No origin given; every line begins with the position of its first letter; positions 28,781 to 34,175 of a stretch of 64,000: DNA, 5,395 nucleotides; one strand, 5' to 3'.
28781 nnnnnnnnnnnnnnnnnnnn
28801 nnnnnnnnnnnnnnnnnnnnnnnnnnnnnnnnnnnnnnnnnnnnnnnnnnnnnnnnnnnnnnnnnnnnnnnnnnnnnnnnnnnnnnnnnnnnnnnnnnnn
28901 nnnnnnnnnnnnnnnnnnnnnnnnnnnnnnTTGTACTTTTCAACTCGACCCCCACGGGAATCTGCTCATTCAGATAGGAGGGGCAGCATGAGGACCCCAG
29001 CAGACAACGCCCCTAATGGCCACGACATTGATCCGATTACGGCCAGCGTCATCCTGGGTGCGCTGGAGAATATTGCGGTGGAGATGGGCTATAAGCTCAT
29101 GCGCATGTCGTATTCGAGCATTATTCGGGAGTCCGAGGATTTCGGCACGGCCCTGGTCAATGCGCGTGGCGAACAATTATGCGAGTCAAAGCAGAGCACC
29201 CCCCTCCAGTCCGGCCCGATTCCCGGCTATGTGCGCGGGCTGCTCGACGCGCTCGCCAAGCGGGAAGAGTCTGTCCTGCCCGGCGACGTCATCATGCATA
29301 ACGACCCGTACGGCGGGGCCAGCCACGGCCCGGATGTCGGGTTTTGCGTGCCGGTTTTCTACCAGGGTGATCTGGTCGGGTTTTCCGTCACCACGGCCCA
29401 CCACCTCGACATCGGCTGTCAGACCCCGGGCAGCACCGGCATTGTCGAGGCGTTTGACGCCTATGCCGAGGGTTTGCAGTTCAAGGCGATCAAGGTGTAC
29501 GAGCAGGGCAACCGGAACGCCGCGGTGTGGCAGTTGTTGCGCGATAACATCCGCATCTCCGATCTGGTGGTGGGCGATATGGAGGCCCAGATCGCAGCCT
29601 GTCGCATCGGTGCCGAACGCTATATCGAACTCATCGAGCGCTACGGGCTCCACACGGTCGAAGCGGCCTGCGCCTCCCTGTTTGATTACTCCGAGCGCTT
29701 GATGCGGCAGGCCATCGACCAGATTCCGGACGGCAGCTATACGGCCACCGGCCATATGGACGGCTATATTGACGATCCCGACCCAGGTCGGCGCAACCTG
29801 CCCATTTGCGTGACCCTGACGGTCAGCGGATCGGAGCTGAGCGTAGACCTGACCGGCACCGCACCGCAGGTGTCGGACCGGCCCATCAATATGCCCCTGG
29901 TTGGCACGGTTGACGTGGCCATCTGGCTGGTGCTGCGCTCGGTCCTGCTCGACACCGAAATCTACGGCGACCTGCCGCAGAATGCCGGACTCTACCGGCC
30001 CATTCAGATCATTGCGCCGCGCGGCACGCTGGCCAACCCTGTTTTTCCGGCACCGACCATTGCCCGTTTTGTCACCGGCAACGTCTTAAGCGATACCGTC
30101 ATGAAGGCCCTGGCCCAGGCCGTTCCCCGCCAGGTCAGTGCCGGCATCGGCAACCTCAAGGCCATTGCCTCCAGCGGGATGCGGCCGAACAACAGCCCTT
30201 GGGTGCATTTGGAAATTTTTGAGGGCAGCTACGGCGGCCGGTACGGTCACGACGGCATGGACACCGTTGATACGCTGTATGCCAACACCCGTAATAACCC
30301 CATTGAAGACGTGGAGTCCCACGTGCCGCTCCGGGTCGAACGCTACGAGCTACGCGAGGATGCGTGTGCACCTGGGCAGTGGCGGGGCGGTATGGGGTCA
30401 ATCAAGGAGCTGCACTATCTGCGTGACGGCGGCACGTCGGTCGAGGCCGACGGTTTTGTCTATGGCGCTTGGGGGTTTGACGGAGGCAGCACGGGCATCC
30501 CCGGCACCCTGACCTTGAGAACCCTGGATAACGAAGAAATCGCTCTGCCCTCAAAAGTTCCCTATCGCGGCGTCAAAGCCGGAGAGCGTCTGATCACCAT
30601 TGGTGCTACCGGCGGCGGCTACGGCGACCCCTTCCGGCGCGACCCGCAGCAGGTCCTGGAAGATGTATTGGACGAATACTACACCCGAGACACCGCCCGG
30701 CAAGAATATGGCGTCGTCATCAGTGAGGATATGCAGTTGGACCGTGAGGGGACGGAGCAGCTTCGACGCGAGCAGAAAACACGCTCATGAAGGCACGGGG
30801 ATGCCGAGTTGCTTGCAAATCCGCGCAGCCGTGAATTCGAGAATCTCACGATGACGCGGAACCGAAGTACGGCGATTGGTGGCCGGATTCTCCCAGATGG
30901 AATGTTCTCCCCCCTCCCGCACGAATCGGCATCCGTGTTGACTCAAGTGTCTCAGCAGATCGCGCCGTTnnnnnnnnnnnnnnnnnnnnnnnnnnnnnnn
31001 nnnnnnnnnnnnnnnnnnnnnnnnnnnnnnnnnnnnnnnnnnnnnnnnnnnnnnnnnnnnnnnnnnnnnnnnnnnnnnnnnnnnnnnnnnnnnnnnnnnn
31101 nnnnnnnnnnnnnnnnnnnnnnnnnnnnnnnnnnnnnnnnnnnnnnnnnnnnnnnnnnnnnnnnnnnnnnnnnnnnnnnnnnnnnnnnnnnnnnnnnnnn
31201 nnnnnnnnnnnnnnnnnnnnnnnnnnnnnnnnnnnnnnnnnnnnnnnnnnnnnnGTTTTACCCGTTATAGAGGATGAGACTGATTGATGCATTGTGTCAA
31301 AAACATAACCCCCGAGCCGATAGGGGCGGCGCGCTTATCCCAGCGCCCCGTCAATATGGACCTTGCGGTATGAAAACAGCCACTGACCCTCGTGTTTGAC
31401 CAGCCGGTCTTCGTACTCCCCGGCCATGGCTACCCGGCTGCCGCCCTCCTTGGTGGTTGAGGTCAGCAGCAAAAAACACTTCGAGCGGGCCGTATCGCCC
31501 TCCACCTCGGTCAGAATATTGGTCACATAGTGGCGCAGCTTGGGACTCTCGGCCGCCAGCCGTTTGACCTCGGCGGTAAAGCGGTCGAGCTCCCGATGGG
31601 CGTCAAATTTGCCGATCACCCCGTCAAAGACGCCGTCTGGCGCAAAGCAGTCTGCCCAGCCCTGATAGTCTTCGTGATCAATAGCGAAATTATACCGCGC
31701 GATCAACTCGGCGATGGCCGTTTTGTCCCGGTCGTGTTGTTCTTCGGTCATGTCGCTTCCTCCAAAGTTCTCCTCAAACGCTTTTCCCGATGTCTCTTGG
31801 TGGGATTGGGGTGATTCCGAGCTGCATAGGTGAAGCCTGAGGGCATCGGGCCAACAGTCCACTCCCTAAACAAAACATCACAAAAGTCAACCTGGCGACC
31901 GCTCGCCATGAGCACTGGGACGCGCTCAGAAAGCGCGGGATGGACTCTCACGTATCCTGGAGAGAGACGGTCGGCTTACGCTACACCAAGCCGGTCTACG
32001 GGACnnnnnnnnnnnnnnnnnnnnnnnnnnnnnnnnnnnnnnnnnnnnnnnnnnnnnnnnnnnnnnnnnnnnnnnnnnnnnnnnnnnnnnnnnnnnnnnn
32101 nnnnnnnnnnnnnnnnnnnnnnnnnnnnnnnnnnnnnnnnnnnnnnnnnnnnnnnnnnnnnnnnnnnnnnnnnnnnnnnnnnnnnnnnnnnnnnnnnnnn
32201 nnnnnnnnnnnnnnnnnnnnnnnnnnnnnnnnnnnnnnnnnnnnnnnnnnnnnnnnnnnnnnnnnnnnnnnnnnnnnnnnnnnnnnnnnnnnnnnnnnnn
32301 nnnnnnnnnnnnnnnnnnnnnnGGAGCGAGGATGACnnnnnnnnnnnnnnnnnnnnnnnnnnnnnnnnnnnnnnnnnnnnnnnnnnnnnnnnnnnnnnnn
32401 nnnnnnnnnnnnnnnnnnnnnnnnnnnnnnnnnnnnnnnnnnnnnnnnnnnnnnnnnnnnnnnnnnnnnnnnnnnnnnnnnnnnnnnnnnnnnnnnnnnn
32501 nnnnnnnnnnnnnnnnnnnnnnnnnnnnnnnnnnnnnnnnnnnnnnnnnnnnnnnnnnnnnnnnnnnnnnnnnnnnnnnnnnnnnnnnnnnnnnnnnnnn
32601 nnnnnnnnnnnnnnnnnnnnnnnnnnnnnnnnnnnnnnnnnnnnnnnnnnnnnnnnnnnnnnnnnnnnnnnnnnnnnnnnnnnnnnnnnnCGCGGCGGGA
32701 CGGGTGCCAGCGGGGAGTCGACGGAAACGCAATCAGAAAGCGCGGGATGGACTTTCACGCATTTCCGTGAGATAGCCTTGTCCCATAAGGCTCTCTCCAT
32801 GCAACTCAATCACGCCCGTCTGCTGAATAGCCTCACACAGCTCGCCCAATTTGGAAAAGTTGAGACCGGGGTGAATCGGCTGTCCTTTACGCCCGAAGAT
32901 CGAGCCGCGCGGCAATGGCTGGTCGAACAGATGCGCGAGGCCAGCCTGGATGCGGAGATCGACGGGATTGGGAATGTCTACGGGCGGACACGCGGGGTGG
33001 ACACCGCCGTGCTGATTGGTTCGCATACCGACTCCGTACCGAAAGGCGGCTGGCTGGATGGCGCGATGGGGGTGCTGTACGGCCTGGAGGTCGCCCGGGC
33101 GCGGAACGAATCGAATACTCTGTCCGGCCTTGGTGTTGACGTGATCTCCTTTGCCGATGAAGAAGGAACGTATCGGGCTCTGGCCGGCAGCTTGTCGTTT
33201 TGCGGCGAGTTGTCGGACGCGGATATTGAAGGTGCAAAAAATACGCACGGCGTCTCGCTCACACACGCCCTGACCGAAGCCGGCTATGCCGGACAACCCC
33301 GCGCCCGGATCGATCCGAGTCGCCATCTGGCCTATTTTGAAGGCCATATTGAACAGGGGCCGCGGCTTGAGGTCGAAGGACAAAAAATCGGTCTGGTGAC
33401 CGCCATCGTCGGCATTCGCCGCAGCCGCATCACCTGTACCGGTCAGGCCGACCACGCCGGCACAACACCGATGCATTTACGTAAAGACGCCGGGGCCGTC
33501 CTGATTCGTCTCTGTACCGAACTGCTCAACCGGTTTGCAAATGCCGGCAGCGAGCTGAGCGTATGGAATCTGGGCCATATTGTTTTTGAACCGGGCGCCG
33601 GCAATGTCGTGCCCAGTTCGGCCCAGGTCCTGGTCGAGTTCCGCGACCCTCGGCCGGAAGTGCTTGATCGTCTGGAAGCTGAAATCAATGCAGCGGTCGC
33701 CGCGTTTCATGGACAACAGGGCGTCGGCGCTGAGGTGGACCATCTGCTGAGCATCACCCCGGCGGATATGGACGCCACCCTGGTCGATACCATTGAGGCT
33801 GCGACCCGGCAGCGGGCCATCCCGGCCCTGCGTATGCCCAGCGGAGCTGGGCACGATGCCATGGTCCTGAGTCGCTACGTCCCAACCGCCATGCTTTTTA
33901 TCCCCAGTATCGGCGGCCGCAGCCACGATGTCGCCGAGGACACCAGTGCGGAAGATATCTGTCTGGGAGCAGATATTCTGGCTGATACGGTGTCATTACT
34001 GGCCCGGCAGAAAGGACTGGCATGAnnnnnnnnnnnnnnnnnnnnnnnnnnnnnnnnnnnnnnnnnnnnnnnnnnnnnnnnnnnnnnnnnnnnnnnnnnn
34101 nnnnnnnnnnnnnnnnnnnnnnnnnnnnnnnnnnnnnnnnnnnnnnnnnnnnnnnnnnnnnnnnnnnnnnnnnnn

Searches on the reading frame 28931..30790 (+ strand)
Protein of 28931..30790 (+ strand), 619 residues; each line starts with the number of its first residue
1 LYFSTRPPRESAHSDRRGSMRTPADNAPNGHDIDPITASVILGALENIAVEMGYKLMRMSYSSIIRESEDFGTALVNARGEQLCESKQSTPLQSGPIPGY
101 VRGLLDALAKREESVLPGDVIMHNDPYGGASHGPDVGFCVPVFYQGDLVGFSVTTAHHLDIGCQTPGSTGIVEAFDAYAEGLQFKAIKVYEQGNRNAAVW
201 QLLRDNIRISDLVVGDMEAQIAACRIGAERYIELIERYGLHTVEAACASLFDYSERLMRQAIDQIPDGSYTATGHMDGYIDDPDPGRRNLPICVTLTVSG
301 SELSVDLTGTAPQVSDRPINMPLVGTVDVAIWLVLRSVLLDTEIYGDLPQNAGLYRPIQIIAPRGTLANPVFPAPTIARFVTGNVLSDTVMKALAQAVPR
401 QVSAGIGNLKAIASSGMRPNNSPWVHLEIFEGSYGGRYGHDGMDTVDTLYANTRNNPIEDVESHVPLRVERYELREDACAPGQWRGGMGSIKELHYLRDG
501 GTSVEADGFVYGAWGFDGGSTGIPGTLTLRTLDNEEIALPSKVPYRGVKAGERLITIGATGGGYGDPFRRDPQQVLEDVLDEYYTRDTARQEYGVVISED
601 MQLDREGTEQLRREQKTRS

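Call 30: search_protein_families(library=ncbifam, proteins=[window:28931-30790:+], max_evalue=1e-15)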
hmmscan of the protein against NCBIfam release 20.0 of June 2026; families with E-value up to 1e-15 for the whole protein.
window:28931-30790:+ (619 aa): 2 families
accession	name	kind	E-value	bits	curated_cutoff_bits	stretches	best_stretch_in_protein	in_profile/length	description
NF050157.1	CapLactmsBetCapB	equivalog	1.5e-83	281.1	1000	1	33-613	1-576/577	caprolactamase subunit beta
NF042976.1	AcphenoCarb_ApcD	equivalog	2.3e-32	112.1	1500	1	104-492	98-485/685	acetophenone carboxylase subunit delta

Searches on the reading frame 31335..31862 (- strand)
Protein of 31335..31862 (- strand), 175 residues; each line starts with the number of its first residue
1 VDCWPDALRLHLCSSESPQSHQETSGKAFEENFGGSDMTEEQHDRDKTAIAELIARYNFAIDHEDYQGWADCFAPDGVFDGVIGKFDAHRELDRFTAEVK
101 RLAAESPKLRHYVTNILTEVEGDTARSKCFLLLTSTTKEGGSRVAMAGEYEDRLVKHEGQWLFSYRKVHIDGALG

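Call 30: search_protein_families(library=ncbifam, proteins=[window:31335-31862:-], max_evalue=1e-15)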
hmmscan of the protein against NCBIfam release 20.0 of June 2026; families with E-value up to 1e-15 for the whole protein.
window:31335-31862:- (175 aa): 0 families

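Call 45: search_protein_families(library=pfam, proteins=[window:31335-31862:-], max_evalue=0.1)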
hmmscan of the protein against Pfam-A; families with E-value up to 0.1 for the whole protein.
window:31335-31862:- (175 aa): 6 families
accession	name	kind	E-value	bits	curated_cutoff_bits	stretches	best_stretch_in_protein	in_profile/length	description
PF13577.12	SnoaL_4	-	1.1e-24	87.3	24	1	45-167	4-126/126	SnoaL-like domain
PF00866.24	Ring_hydroxyl_B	-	7.2e-07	29.8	27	1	104-171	70-138/144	Ring hydroxylating beta subunit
PF12680.13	SnoaL_2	-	1.7e-06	29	27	1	56-128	3-70/102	SnoaL-like domain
PF08332.16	CaMKII_AD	-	0.0019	18.8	22.1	1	48-162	3-118/128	Calcium/calmodulin dependent protein kinase II association domain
PF14534.12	DUF4440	-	0.013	16.4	25.2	1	50-162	1-106/107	Domain of unknown function (DUF4440)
PF13474.12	SnoaL_3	-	0.034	14.9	22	1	50-145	1-99/121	SnoaL-like domain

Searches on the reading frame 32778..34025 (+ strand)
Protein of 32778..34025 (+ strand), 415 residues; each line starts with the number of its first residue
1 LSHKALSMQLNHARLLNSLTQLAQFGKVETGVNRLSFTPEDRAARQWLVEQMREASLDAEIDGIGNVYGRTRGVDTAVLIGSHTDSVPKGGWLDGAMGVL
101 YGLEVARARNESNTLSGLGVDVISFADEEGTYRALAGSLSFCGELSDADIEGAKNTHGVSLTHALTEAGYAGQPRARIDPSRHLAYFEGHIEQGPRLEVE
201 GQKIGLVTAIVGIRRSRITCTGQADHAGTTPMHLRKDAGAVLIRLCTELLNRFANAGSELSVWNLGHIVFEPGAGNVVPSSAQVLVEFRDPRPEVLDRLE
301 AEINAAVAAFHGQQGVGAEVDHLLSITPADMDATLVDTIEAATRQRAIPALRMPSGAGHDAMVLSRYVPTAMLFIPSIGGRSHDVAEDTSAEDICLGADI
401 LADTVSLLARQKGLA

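Call 30: search_protein_families(library=ncbifam, proteins=[window:32778-34025:+], max_evalue=1e-15)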
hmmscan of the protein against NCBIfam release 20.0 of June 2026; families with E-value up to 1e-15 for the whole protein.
window:32778-34025:+ (415 aa): 17 families
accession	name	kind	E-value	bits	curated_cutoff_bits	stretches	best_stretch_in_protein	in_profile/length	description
NF009529.0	PRK12893.1-2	equivalog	9.5e-135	449.5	508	1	8-410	5-409/411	Zn-dependent hydrolase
NF006771.0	PRK09290.1-5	subfamily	1.3e-114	382.9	399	1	8-410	2-411/413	allantoate amidohydrolase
TIGR01879.1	hydantase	subfamily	1.3e-100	337.2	204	1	14-405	2-398/401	hydantoinase/carbamoylase family amidase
NF058540.1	Ncarbamyl_ErtE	equivalog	3.4e-96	322.4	520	1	7-410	5-416/418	N-carbamyl-l-glutamate amidohydrolase ErtE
NF006769.0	PRK09290.1-3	subfamily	3.3e-95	319.2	452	1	4-409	4-412/417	allantoate amidohydrolase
NF006768.0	PRK09290.1-1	equivalog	1.4e-86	290.9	532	1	15-411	9-410/411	allantoate deiminase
NF006775.0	PRK09290.2-5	equivalog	1.6e-85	287.3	479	1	11-411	11-416/419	allantoate amidohydrolase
NF009527.0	PRK12891.1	subfamily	1.2e-82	278.2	461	1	9-409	7-421/426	Zn-dependent hydrolase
NF009531.0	PRK12893.1-5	equivalog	8.6e-75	251.8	486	1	8-410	5-413/421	Zn-dependent hydrolase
NF006772.0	PRK09290.2-1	subfamily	1.2e-74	251.7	424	1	8-411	10-418/430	allantoate amidohydrolase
TIGR03176.1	AllC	equivalog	5.6e-74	249.3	597.75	1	17-411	7-405/406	allantoate deiminase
NF009530.0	PRK12893.1-4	subfamily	1e-70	239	551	1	9-410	6-407/423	Zn-dependent hydrolase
NF006773.0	PRK09290.2-2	equivalog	4.2e-64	217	584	1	7-407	10-415/419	allantoate amidohydrolase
NF006770.0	PRK09290.1-4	equivalog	1.4e-63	215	372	1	17-409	7-401/403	allantoate amidohydrolase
NF009528.0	PRK12893.1-1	subfamily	2.1e-61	208.1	570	1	9-405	12-411/420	Zn-dependent hydrolase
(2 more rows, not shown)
